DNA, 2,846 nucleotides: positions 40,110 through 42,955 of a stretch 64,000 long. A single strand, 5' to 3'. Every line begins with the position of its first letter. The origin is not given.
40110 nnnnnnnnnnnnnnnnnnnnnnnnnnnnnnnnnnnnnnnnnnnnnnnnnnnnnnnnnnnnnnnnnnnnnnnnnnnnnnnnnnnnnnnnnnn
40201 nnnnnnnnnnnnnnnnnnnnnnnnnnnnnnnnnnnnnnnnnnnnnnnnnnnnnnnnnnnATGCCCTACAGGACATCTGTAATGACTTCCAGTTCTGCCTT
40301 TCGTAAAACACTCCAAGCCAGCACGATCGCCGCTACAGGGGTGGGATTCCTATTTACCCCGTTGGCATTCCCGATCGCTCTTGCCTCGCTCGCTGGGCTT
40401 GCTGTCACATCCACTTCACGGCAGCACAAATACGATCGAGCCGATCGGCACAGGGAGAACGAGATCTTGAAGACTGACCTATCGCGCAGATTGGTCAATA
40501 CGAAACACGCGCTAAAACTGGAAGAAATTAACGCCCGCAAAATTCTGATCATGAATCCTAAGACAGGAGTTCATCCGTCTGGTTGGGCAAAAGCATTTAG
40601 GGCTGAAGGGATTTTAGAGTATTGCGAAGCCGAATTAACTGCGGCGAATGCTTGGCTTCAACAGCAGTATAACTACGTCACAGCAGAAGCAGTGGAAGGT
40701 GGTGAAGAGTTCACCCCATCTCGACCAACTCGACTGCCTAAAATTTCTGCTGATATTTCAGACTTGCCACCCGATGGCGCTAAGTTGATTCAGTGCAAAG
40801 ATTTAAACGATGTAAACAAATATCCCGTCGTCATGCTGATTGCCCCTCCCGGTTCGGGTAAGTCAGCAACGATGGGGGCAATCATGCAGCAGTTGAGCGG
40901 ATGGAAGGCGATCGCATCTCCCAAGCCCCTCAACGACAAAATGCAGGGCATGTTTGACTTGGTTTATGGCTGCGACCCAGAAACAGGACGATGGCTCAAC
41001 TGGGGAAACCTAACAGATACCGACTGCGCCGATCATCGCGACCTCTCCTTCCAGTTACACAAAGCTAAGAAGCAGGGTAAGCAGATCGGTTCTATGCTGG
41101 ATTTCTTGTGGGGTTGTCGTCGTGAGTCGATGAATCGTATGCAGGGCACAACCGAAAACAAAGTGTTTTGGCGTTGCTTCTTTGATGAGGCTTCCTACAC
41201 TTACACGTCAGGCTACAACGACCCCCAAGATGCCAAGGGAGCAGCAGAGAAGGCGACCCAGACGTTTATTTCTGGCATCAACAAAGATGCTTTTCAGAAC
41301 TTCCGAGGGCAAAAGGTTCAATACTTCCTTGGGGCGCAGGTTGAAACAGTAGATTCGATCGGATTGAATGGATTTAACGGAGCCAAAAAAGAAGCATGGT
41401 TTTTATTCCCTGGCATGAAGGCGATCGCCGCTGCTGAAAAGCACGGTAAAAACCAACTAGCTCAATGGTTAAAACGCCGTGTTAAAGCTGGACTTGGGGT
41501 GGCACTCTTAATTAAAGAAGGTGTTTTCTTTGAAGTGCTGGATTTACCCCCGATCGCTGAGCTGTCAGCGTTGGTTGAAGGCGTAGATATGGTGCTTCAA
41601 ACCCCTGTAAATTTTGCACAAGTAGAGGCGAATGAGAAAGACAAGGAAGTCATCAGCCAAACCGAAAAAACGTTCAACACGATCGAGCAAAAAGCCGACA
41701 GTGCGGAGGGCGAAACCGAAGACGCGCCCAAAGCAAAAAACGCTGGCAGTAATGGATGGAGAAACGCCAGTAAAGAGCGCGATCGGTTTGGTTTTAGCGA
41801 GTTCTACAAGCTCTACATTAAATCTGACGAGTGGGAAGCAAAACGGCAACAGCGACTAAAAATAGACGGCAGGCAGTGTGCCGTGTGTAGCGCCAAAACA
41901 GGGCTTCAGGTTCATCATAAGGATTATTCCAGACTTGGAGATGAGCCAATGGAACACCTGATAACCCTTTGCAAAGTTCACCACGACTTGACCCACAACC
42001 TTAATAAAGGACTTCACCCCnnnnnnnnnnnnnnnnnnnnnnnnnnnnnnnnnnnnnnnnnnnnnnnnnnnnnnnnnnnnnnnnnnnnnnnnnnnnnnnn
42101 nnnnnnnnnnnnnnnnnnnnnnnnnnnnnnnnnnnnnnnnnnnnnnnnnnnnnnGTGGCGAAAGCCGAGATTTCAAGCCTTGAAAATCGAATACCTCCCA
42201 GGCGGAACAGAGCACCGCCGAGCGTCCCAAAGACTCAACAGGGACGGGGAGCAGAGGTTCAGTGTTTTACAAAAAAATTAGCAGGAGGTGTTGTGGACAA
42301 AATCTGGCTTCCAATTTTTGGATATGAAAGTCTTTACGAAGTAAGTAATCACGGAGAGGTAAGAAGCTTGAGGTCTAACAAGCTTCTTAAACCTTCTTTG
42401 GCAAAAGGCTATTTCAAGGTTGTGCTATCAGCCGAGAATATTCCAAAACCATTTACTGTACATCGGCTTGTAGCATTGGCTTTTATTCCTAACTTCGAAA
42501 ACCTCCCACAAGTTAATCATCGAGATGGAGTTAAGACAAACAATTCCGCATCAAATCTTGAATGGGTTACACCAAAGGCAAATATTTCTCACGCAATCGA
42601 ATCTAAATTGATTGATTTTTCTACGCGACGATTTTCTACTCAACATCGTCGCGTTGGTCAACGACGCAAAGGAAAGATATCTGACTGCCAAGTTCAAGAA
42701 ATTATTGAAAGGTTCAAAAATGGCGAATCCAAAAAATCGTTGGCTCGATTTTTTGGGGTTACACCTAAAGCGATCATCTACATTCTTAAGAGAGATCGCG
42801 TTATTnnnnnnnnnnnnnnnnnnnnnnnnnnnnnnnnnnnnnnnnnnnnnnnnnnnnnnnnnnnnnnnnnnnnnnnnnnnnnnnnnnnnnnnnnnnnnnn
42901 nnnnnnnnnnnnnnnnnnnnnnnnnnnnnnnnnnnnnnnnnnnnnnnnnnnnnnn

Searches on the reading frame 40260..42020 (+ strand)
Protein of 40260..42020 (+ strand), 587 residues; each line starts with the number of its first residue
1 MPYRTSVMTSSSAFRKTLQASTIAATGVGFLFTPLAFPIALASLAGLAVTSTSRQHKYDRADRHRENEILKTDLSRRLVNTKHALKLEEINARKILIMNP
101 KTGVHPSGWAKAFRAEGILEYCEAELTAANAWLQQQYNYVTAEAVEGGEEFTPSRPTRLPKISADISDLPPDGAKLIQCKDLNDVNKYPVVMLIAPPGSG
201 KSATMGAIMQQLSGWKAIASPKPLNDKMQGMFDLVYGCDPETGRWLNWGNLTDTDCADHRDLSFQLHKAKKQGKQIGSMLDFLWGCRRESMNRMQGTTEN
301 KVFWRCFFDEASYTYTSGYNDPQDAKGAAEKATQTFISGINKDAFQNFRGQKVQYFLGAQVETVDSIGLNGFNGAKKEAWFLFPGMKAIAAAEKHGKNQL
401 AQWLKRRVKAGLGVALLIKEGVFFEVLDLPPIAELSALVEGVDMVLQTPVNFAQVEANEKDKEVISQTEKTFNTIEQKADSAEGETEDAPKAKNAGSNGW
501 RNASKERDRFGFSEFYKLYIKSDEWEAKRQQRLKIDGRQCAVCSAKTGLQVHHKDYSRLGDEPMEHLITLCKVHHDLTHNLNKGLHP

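Call 8: search_protein_families(library=pfam, proteins=[window:40260-42020:+], max_evalue=0.01)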
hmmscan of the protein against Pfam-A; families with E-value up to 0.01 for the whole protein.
window:40260-42020:+ (587 aa): 0 families

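Call 9: search_protein_families(library=phrogs, proteins=[window:40260-42020:+], max_evalue=0.001)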
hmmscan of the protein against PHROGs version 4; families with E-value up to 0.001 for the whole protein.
window:40260-42020:+ (587 aa): 8 families
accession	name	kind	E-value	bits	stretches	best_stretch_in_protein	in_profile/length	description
phrog_119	-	DNA, RNA and nucleotide metabolism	9.8e-08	32.2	1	510-583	176-259/443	HNH endonuclease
phrog_8060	-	unknown function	4.1e-07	31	1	515-583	16-84/213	-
phrog_144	-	DNA, RNA and nucleotide metabolism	1.1e-06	29.4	1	509-583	59-137/175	HNH endonuclease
phrog_8048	-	DNA, RNA and nucleotide metabolism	2.2e-06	28.1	1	521-580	160-227/273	HNH endonuclease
phrog_589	-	DNA, RNA and nucleotide metabolism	1.6e-05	25.7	1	521-576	75-136/179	HNH endonuclease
phrog_8446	-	DNA, RNA and nucleotide metabolism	1.8e-05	25.5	1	520-576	123-193/211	HNH endonuclease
phrog_1271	-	DNA, RNA and nucleotide metabolism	0.00062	20.2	1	522-582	251-319/361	HNH endonuclease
phrog_333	-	DNA, RNA and nucleotide metabolism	0.0009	20.4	0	523-576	19-76/138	HNH endonuclease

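Call 40: search_protein_families(library=ncbifam, proteins=[window:40260-42020:+], max_evalue=0.01)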
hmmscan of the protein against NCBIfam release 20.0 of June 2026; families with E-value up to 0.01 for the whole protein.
window:40260-42020:+ (587 aa): 0 families

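Call 94: search_protein_families(library=padloc, proteins=[window:40260-42020:+], max_evalue=0.001)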
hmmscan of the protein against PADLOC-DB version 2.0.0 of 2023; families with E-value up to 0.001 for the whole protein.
window:40260-42020:+ (587 aa): 1 family
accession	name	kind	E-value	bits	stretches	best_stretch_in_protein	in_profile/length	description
PDLC04140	mad8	-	0.00014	19.5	1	184-242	23-67/314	mads_8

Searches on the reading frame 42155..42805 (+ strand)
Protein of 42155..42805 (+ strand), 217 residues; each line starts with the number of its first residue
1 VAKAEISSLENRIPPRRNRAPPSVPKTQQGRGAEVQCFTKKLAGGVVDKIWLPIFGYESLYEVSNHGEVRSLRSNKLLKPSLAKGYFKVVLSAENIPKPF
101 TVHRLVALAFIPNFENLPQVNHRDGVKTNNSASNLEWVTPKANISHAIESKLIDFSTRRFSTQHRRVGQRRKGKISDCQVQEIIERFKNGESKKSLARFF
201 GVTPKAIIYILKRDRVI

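Call 8: search_protein_families(library=pfam, proteins=[window:42155-42805:+], max_evalue=0.01)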
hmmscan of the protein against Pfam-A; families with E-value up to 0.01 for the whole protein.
window:42155-42805:+ (217 aa): 3 families
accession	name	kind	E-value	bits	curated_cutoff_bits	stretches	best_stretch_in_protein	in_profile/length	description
PF07463.16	NUMOD4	-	7.1e-11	42.6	23.4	1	50-91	2-48/49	NUMOD4 motif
PF13392.12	HNH_3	-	5.9e-09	35.9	24.8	1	102-143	3-44/46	HNH endonuclease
PF04218.19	CENP-B_N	-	0.00034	20.6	21.2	1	182-214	14-46/53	CENP-B N-terminal DNA-binding domain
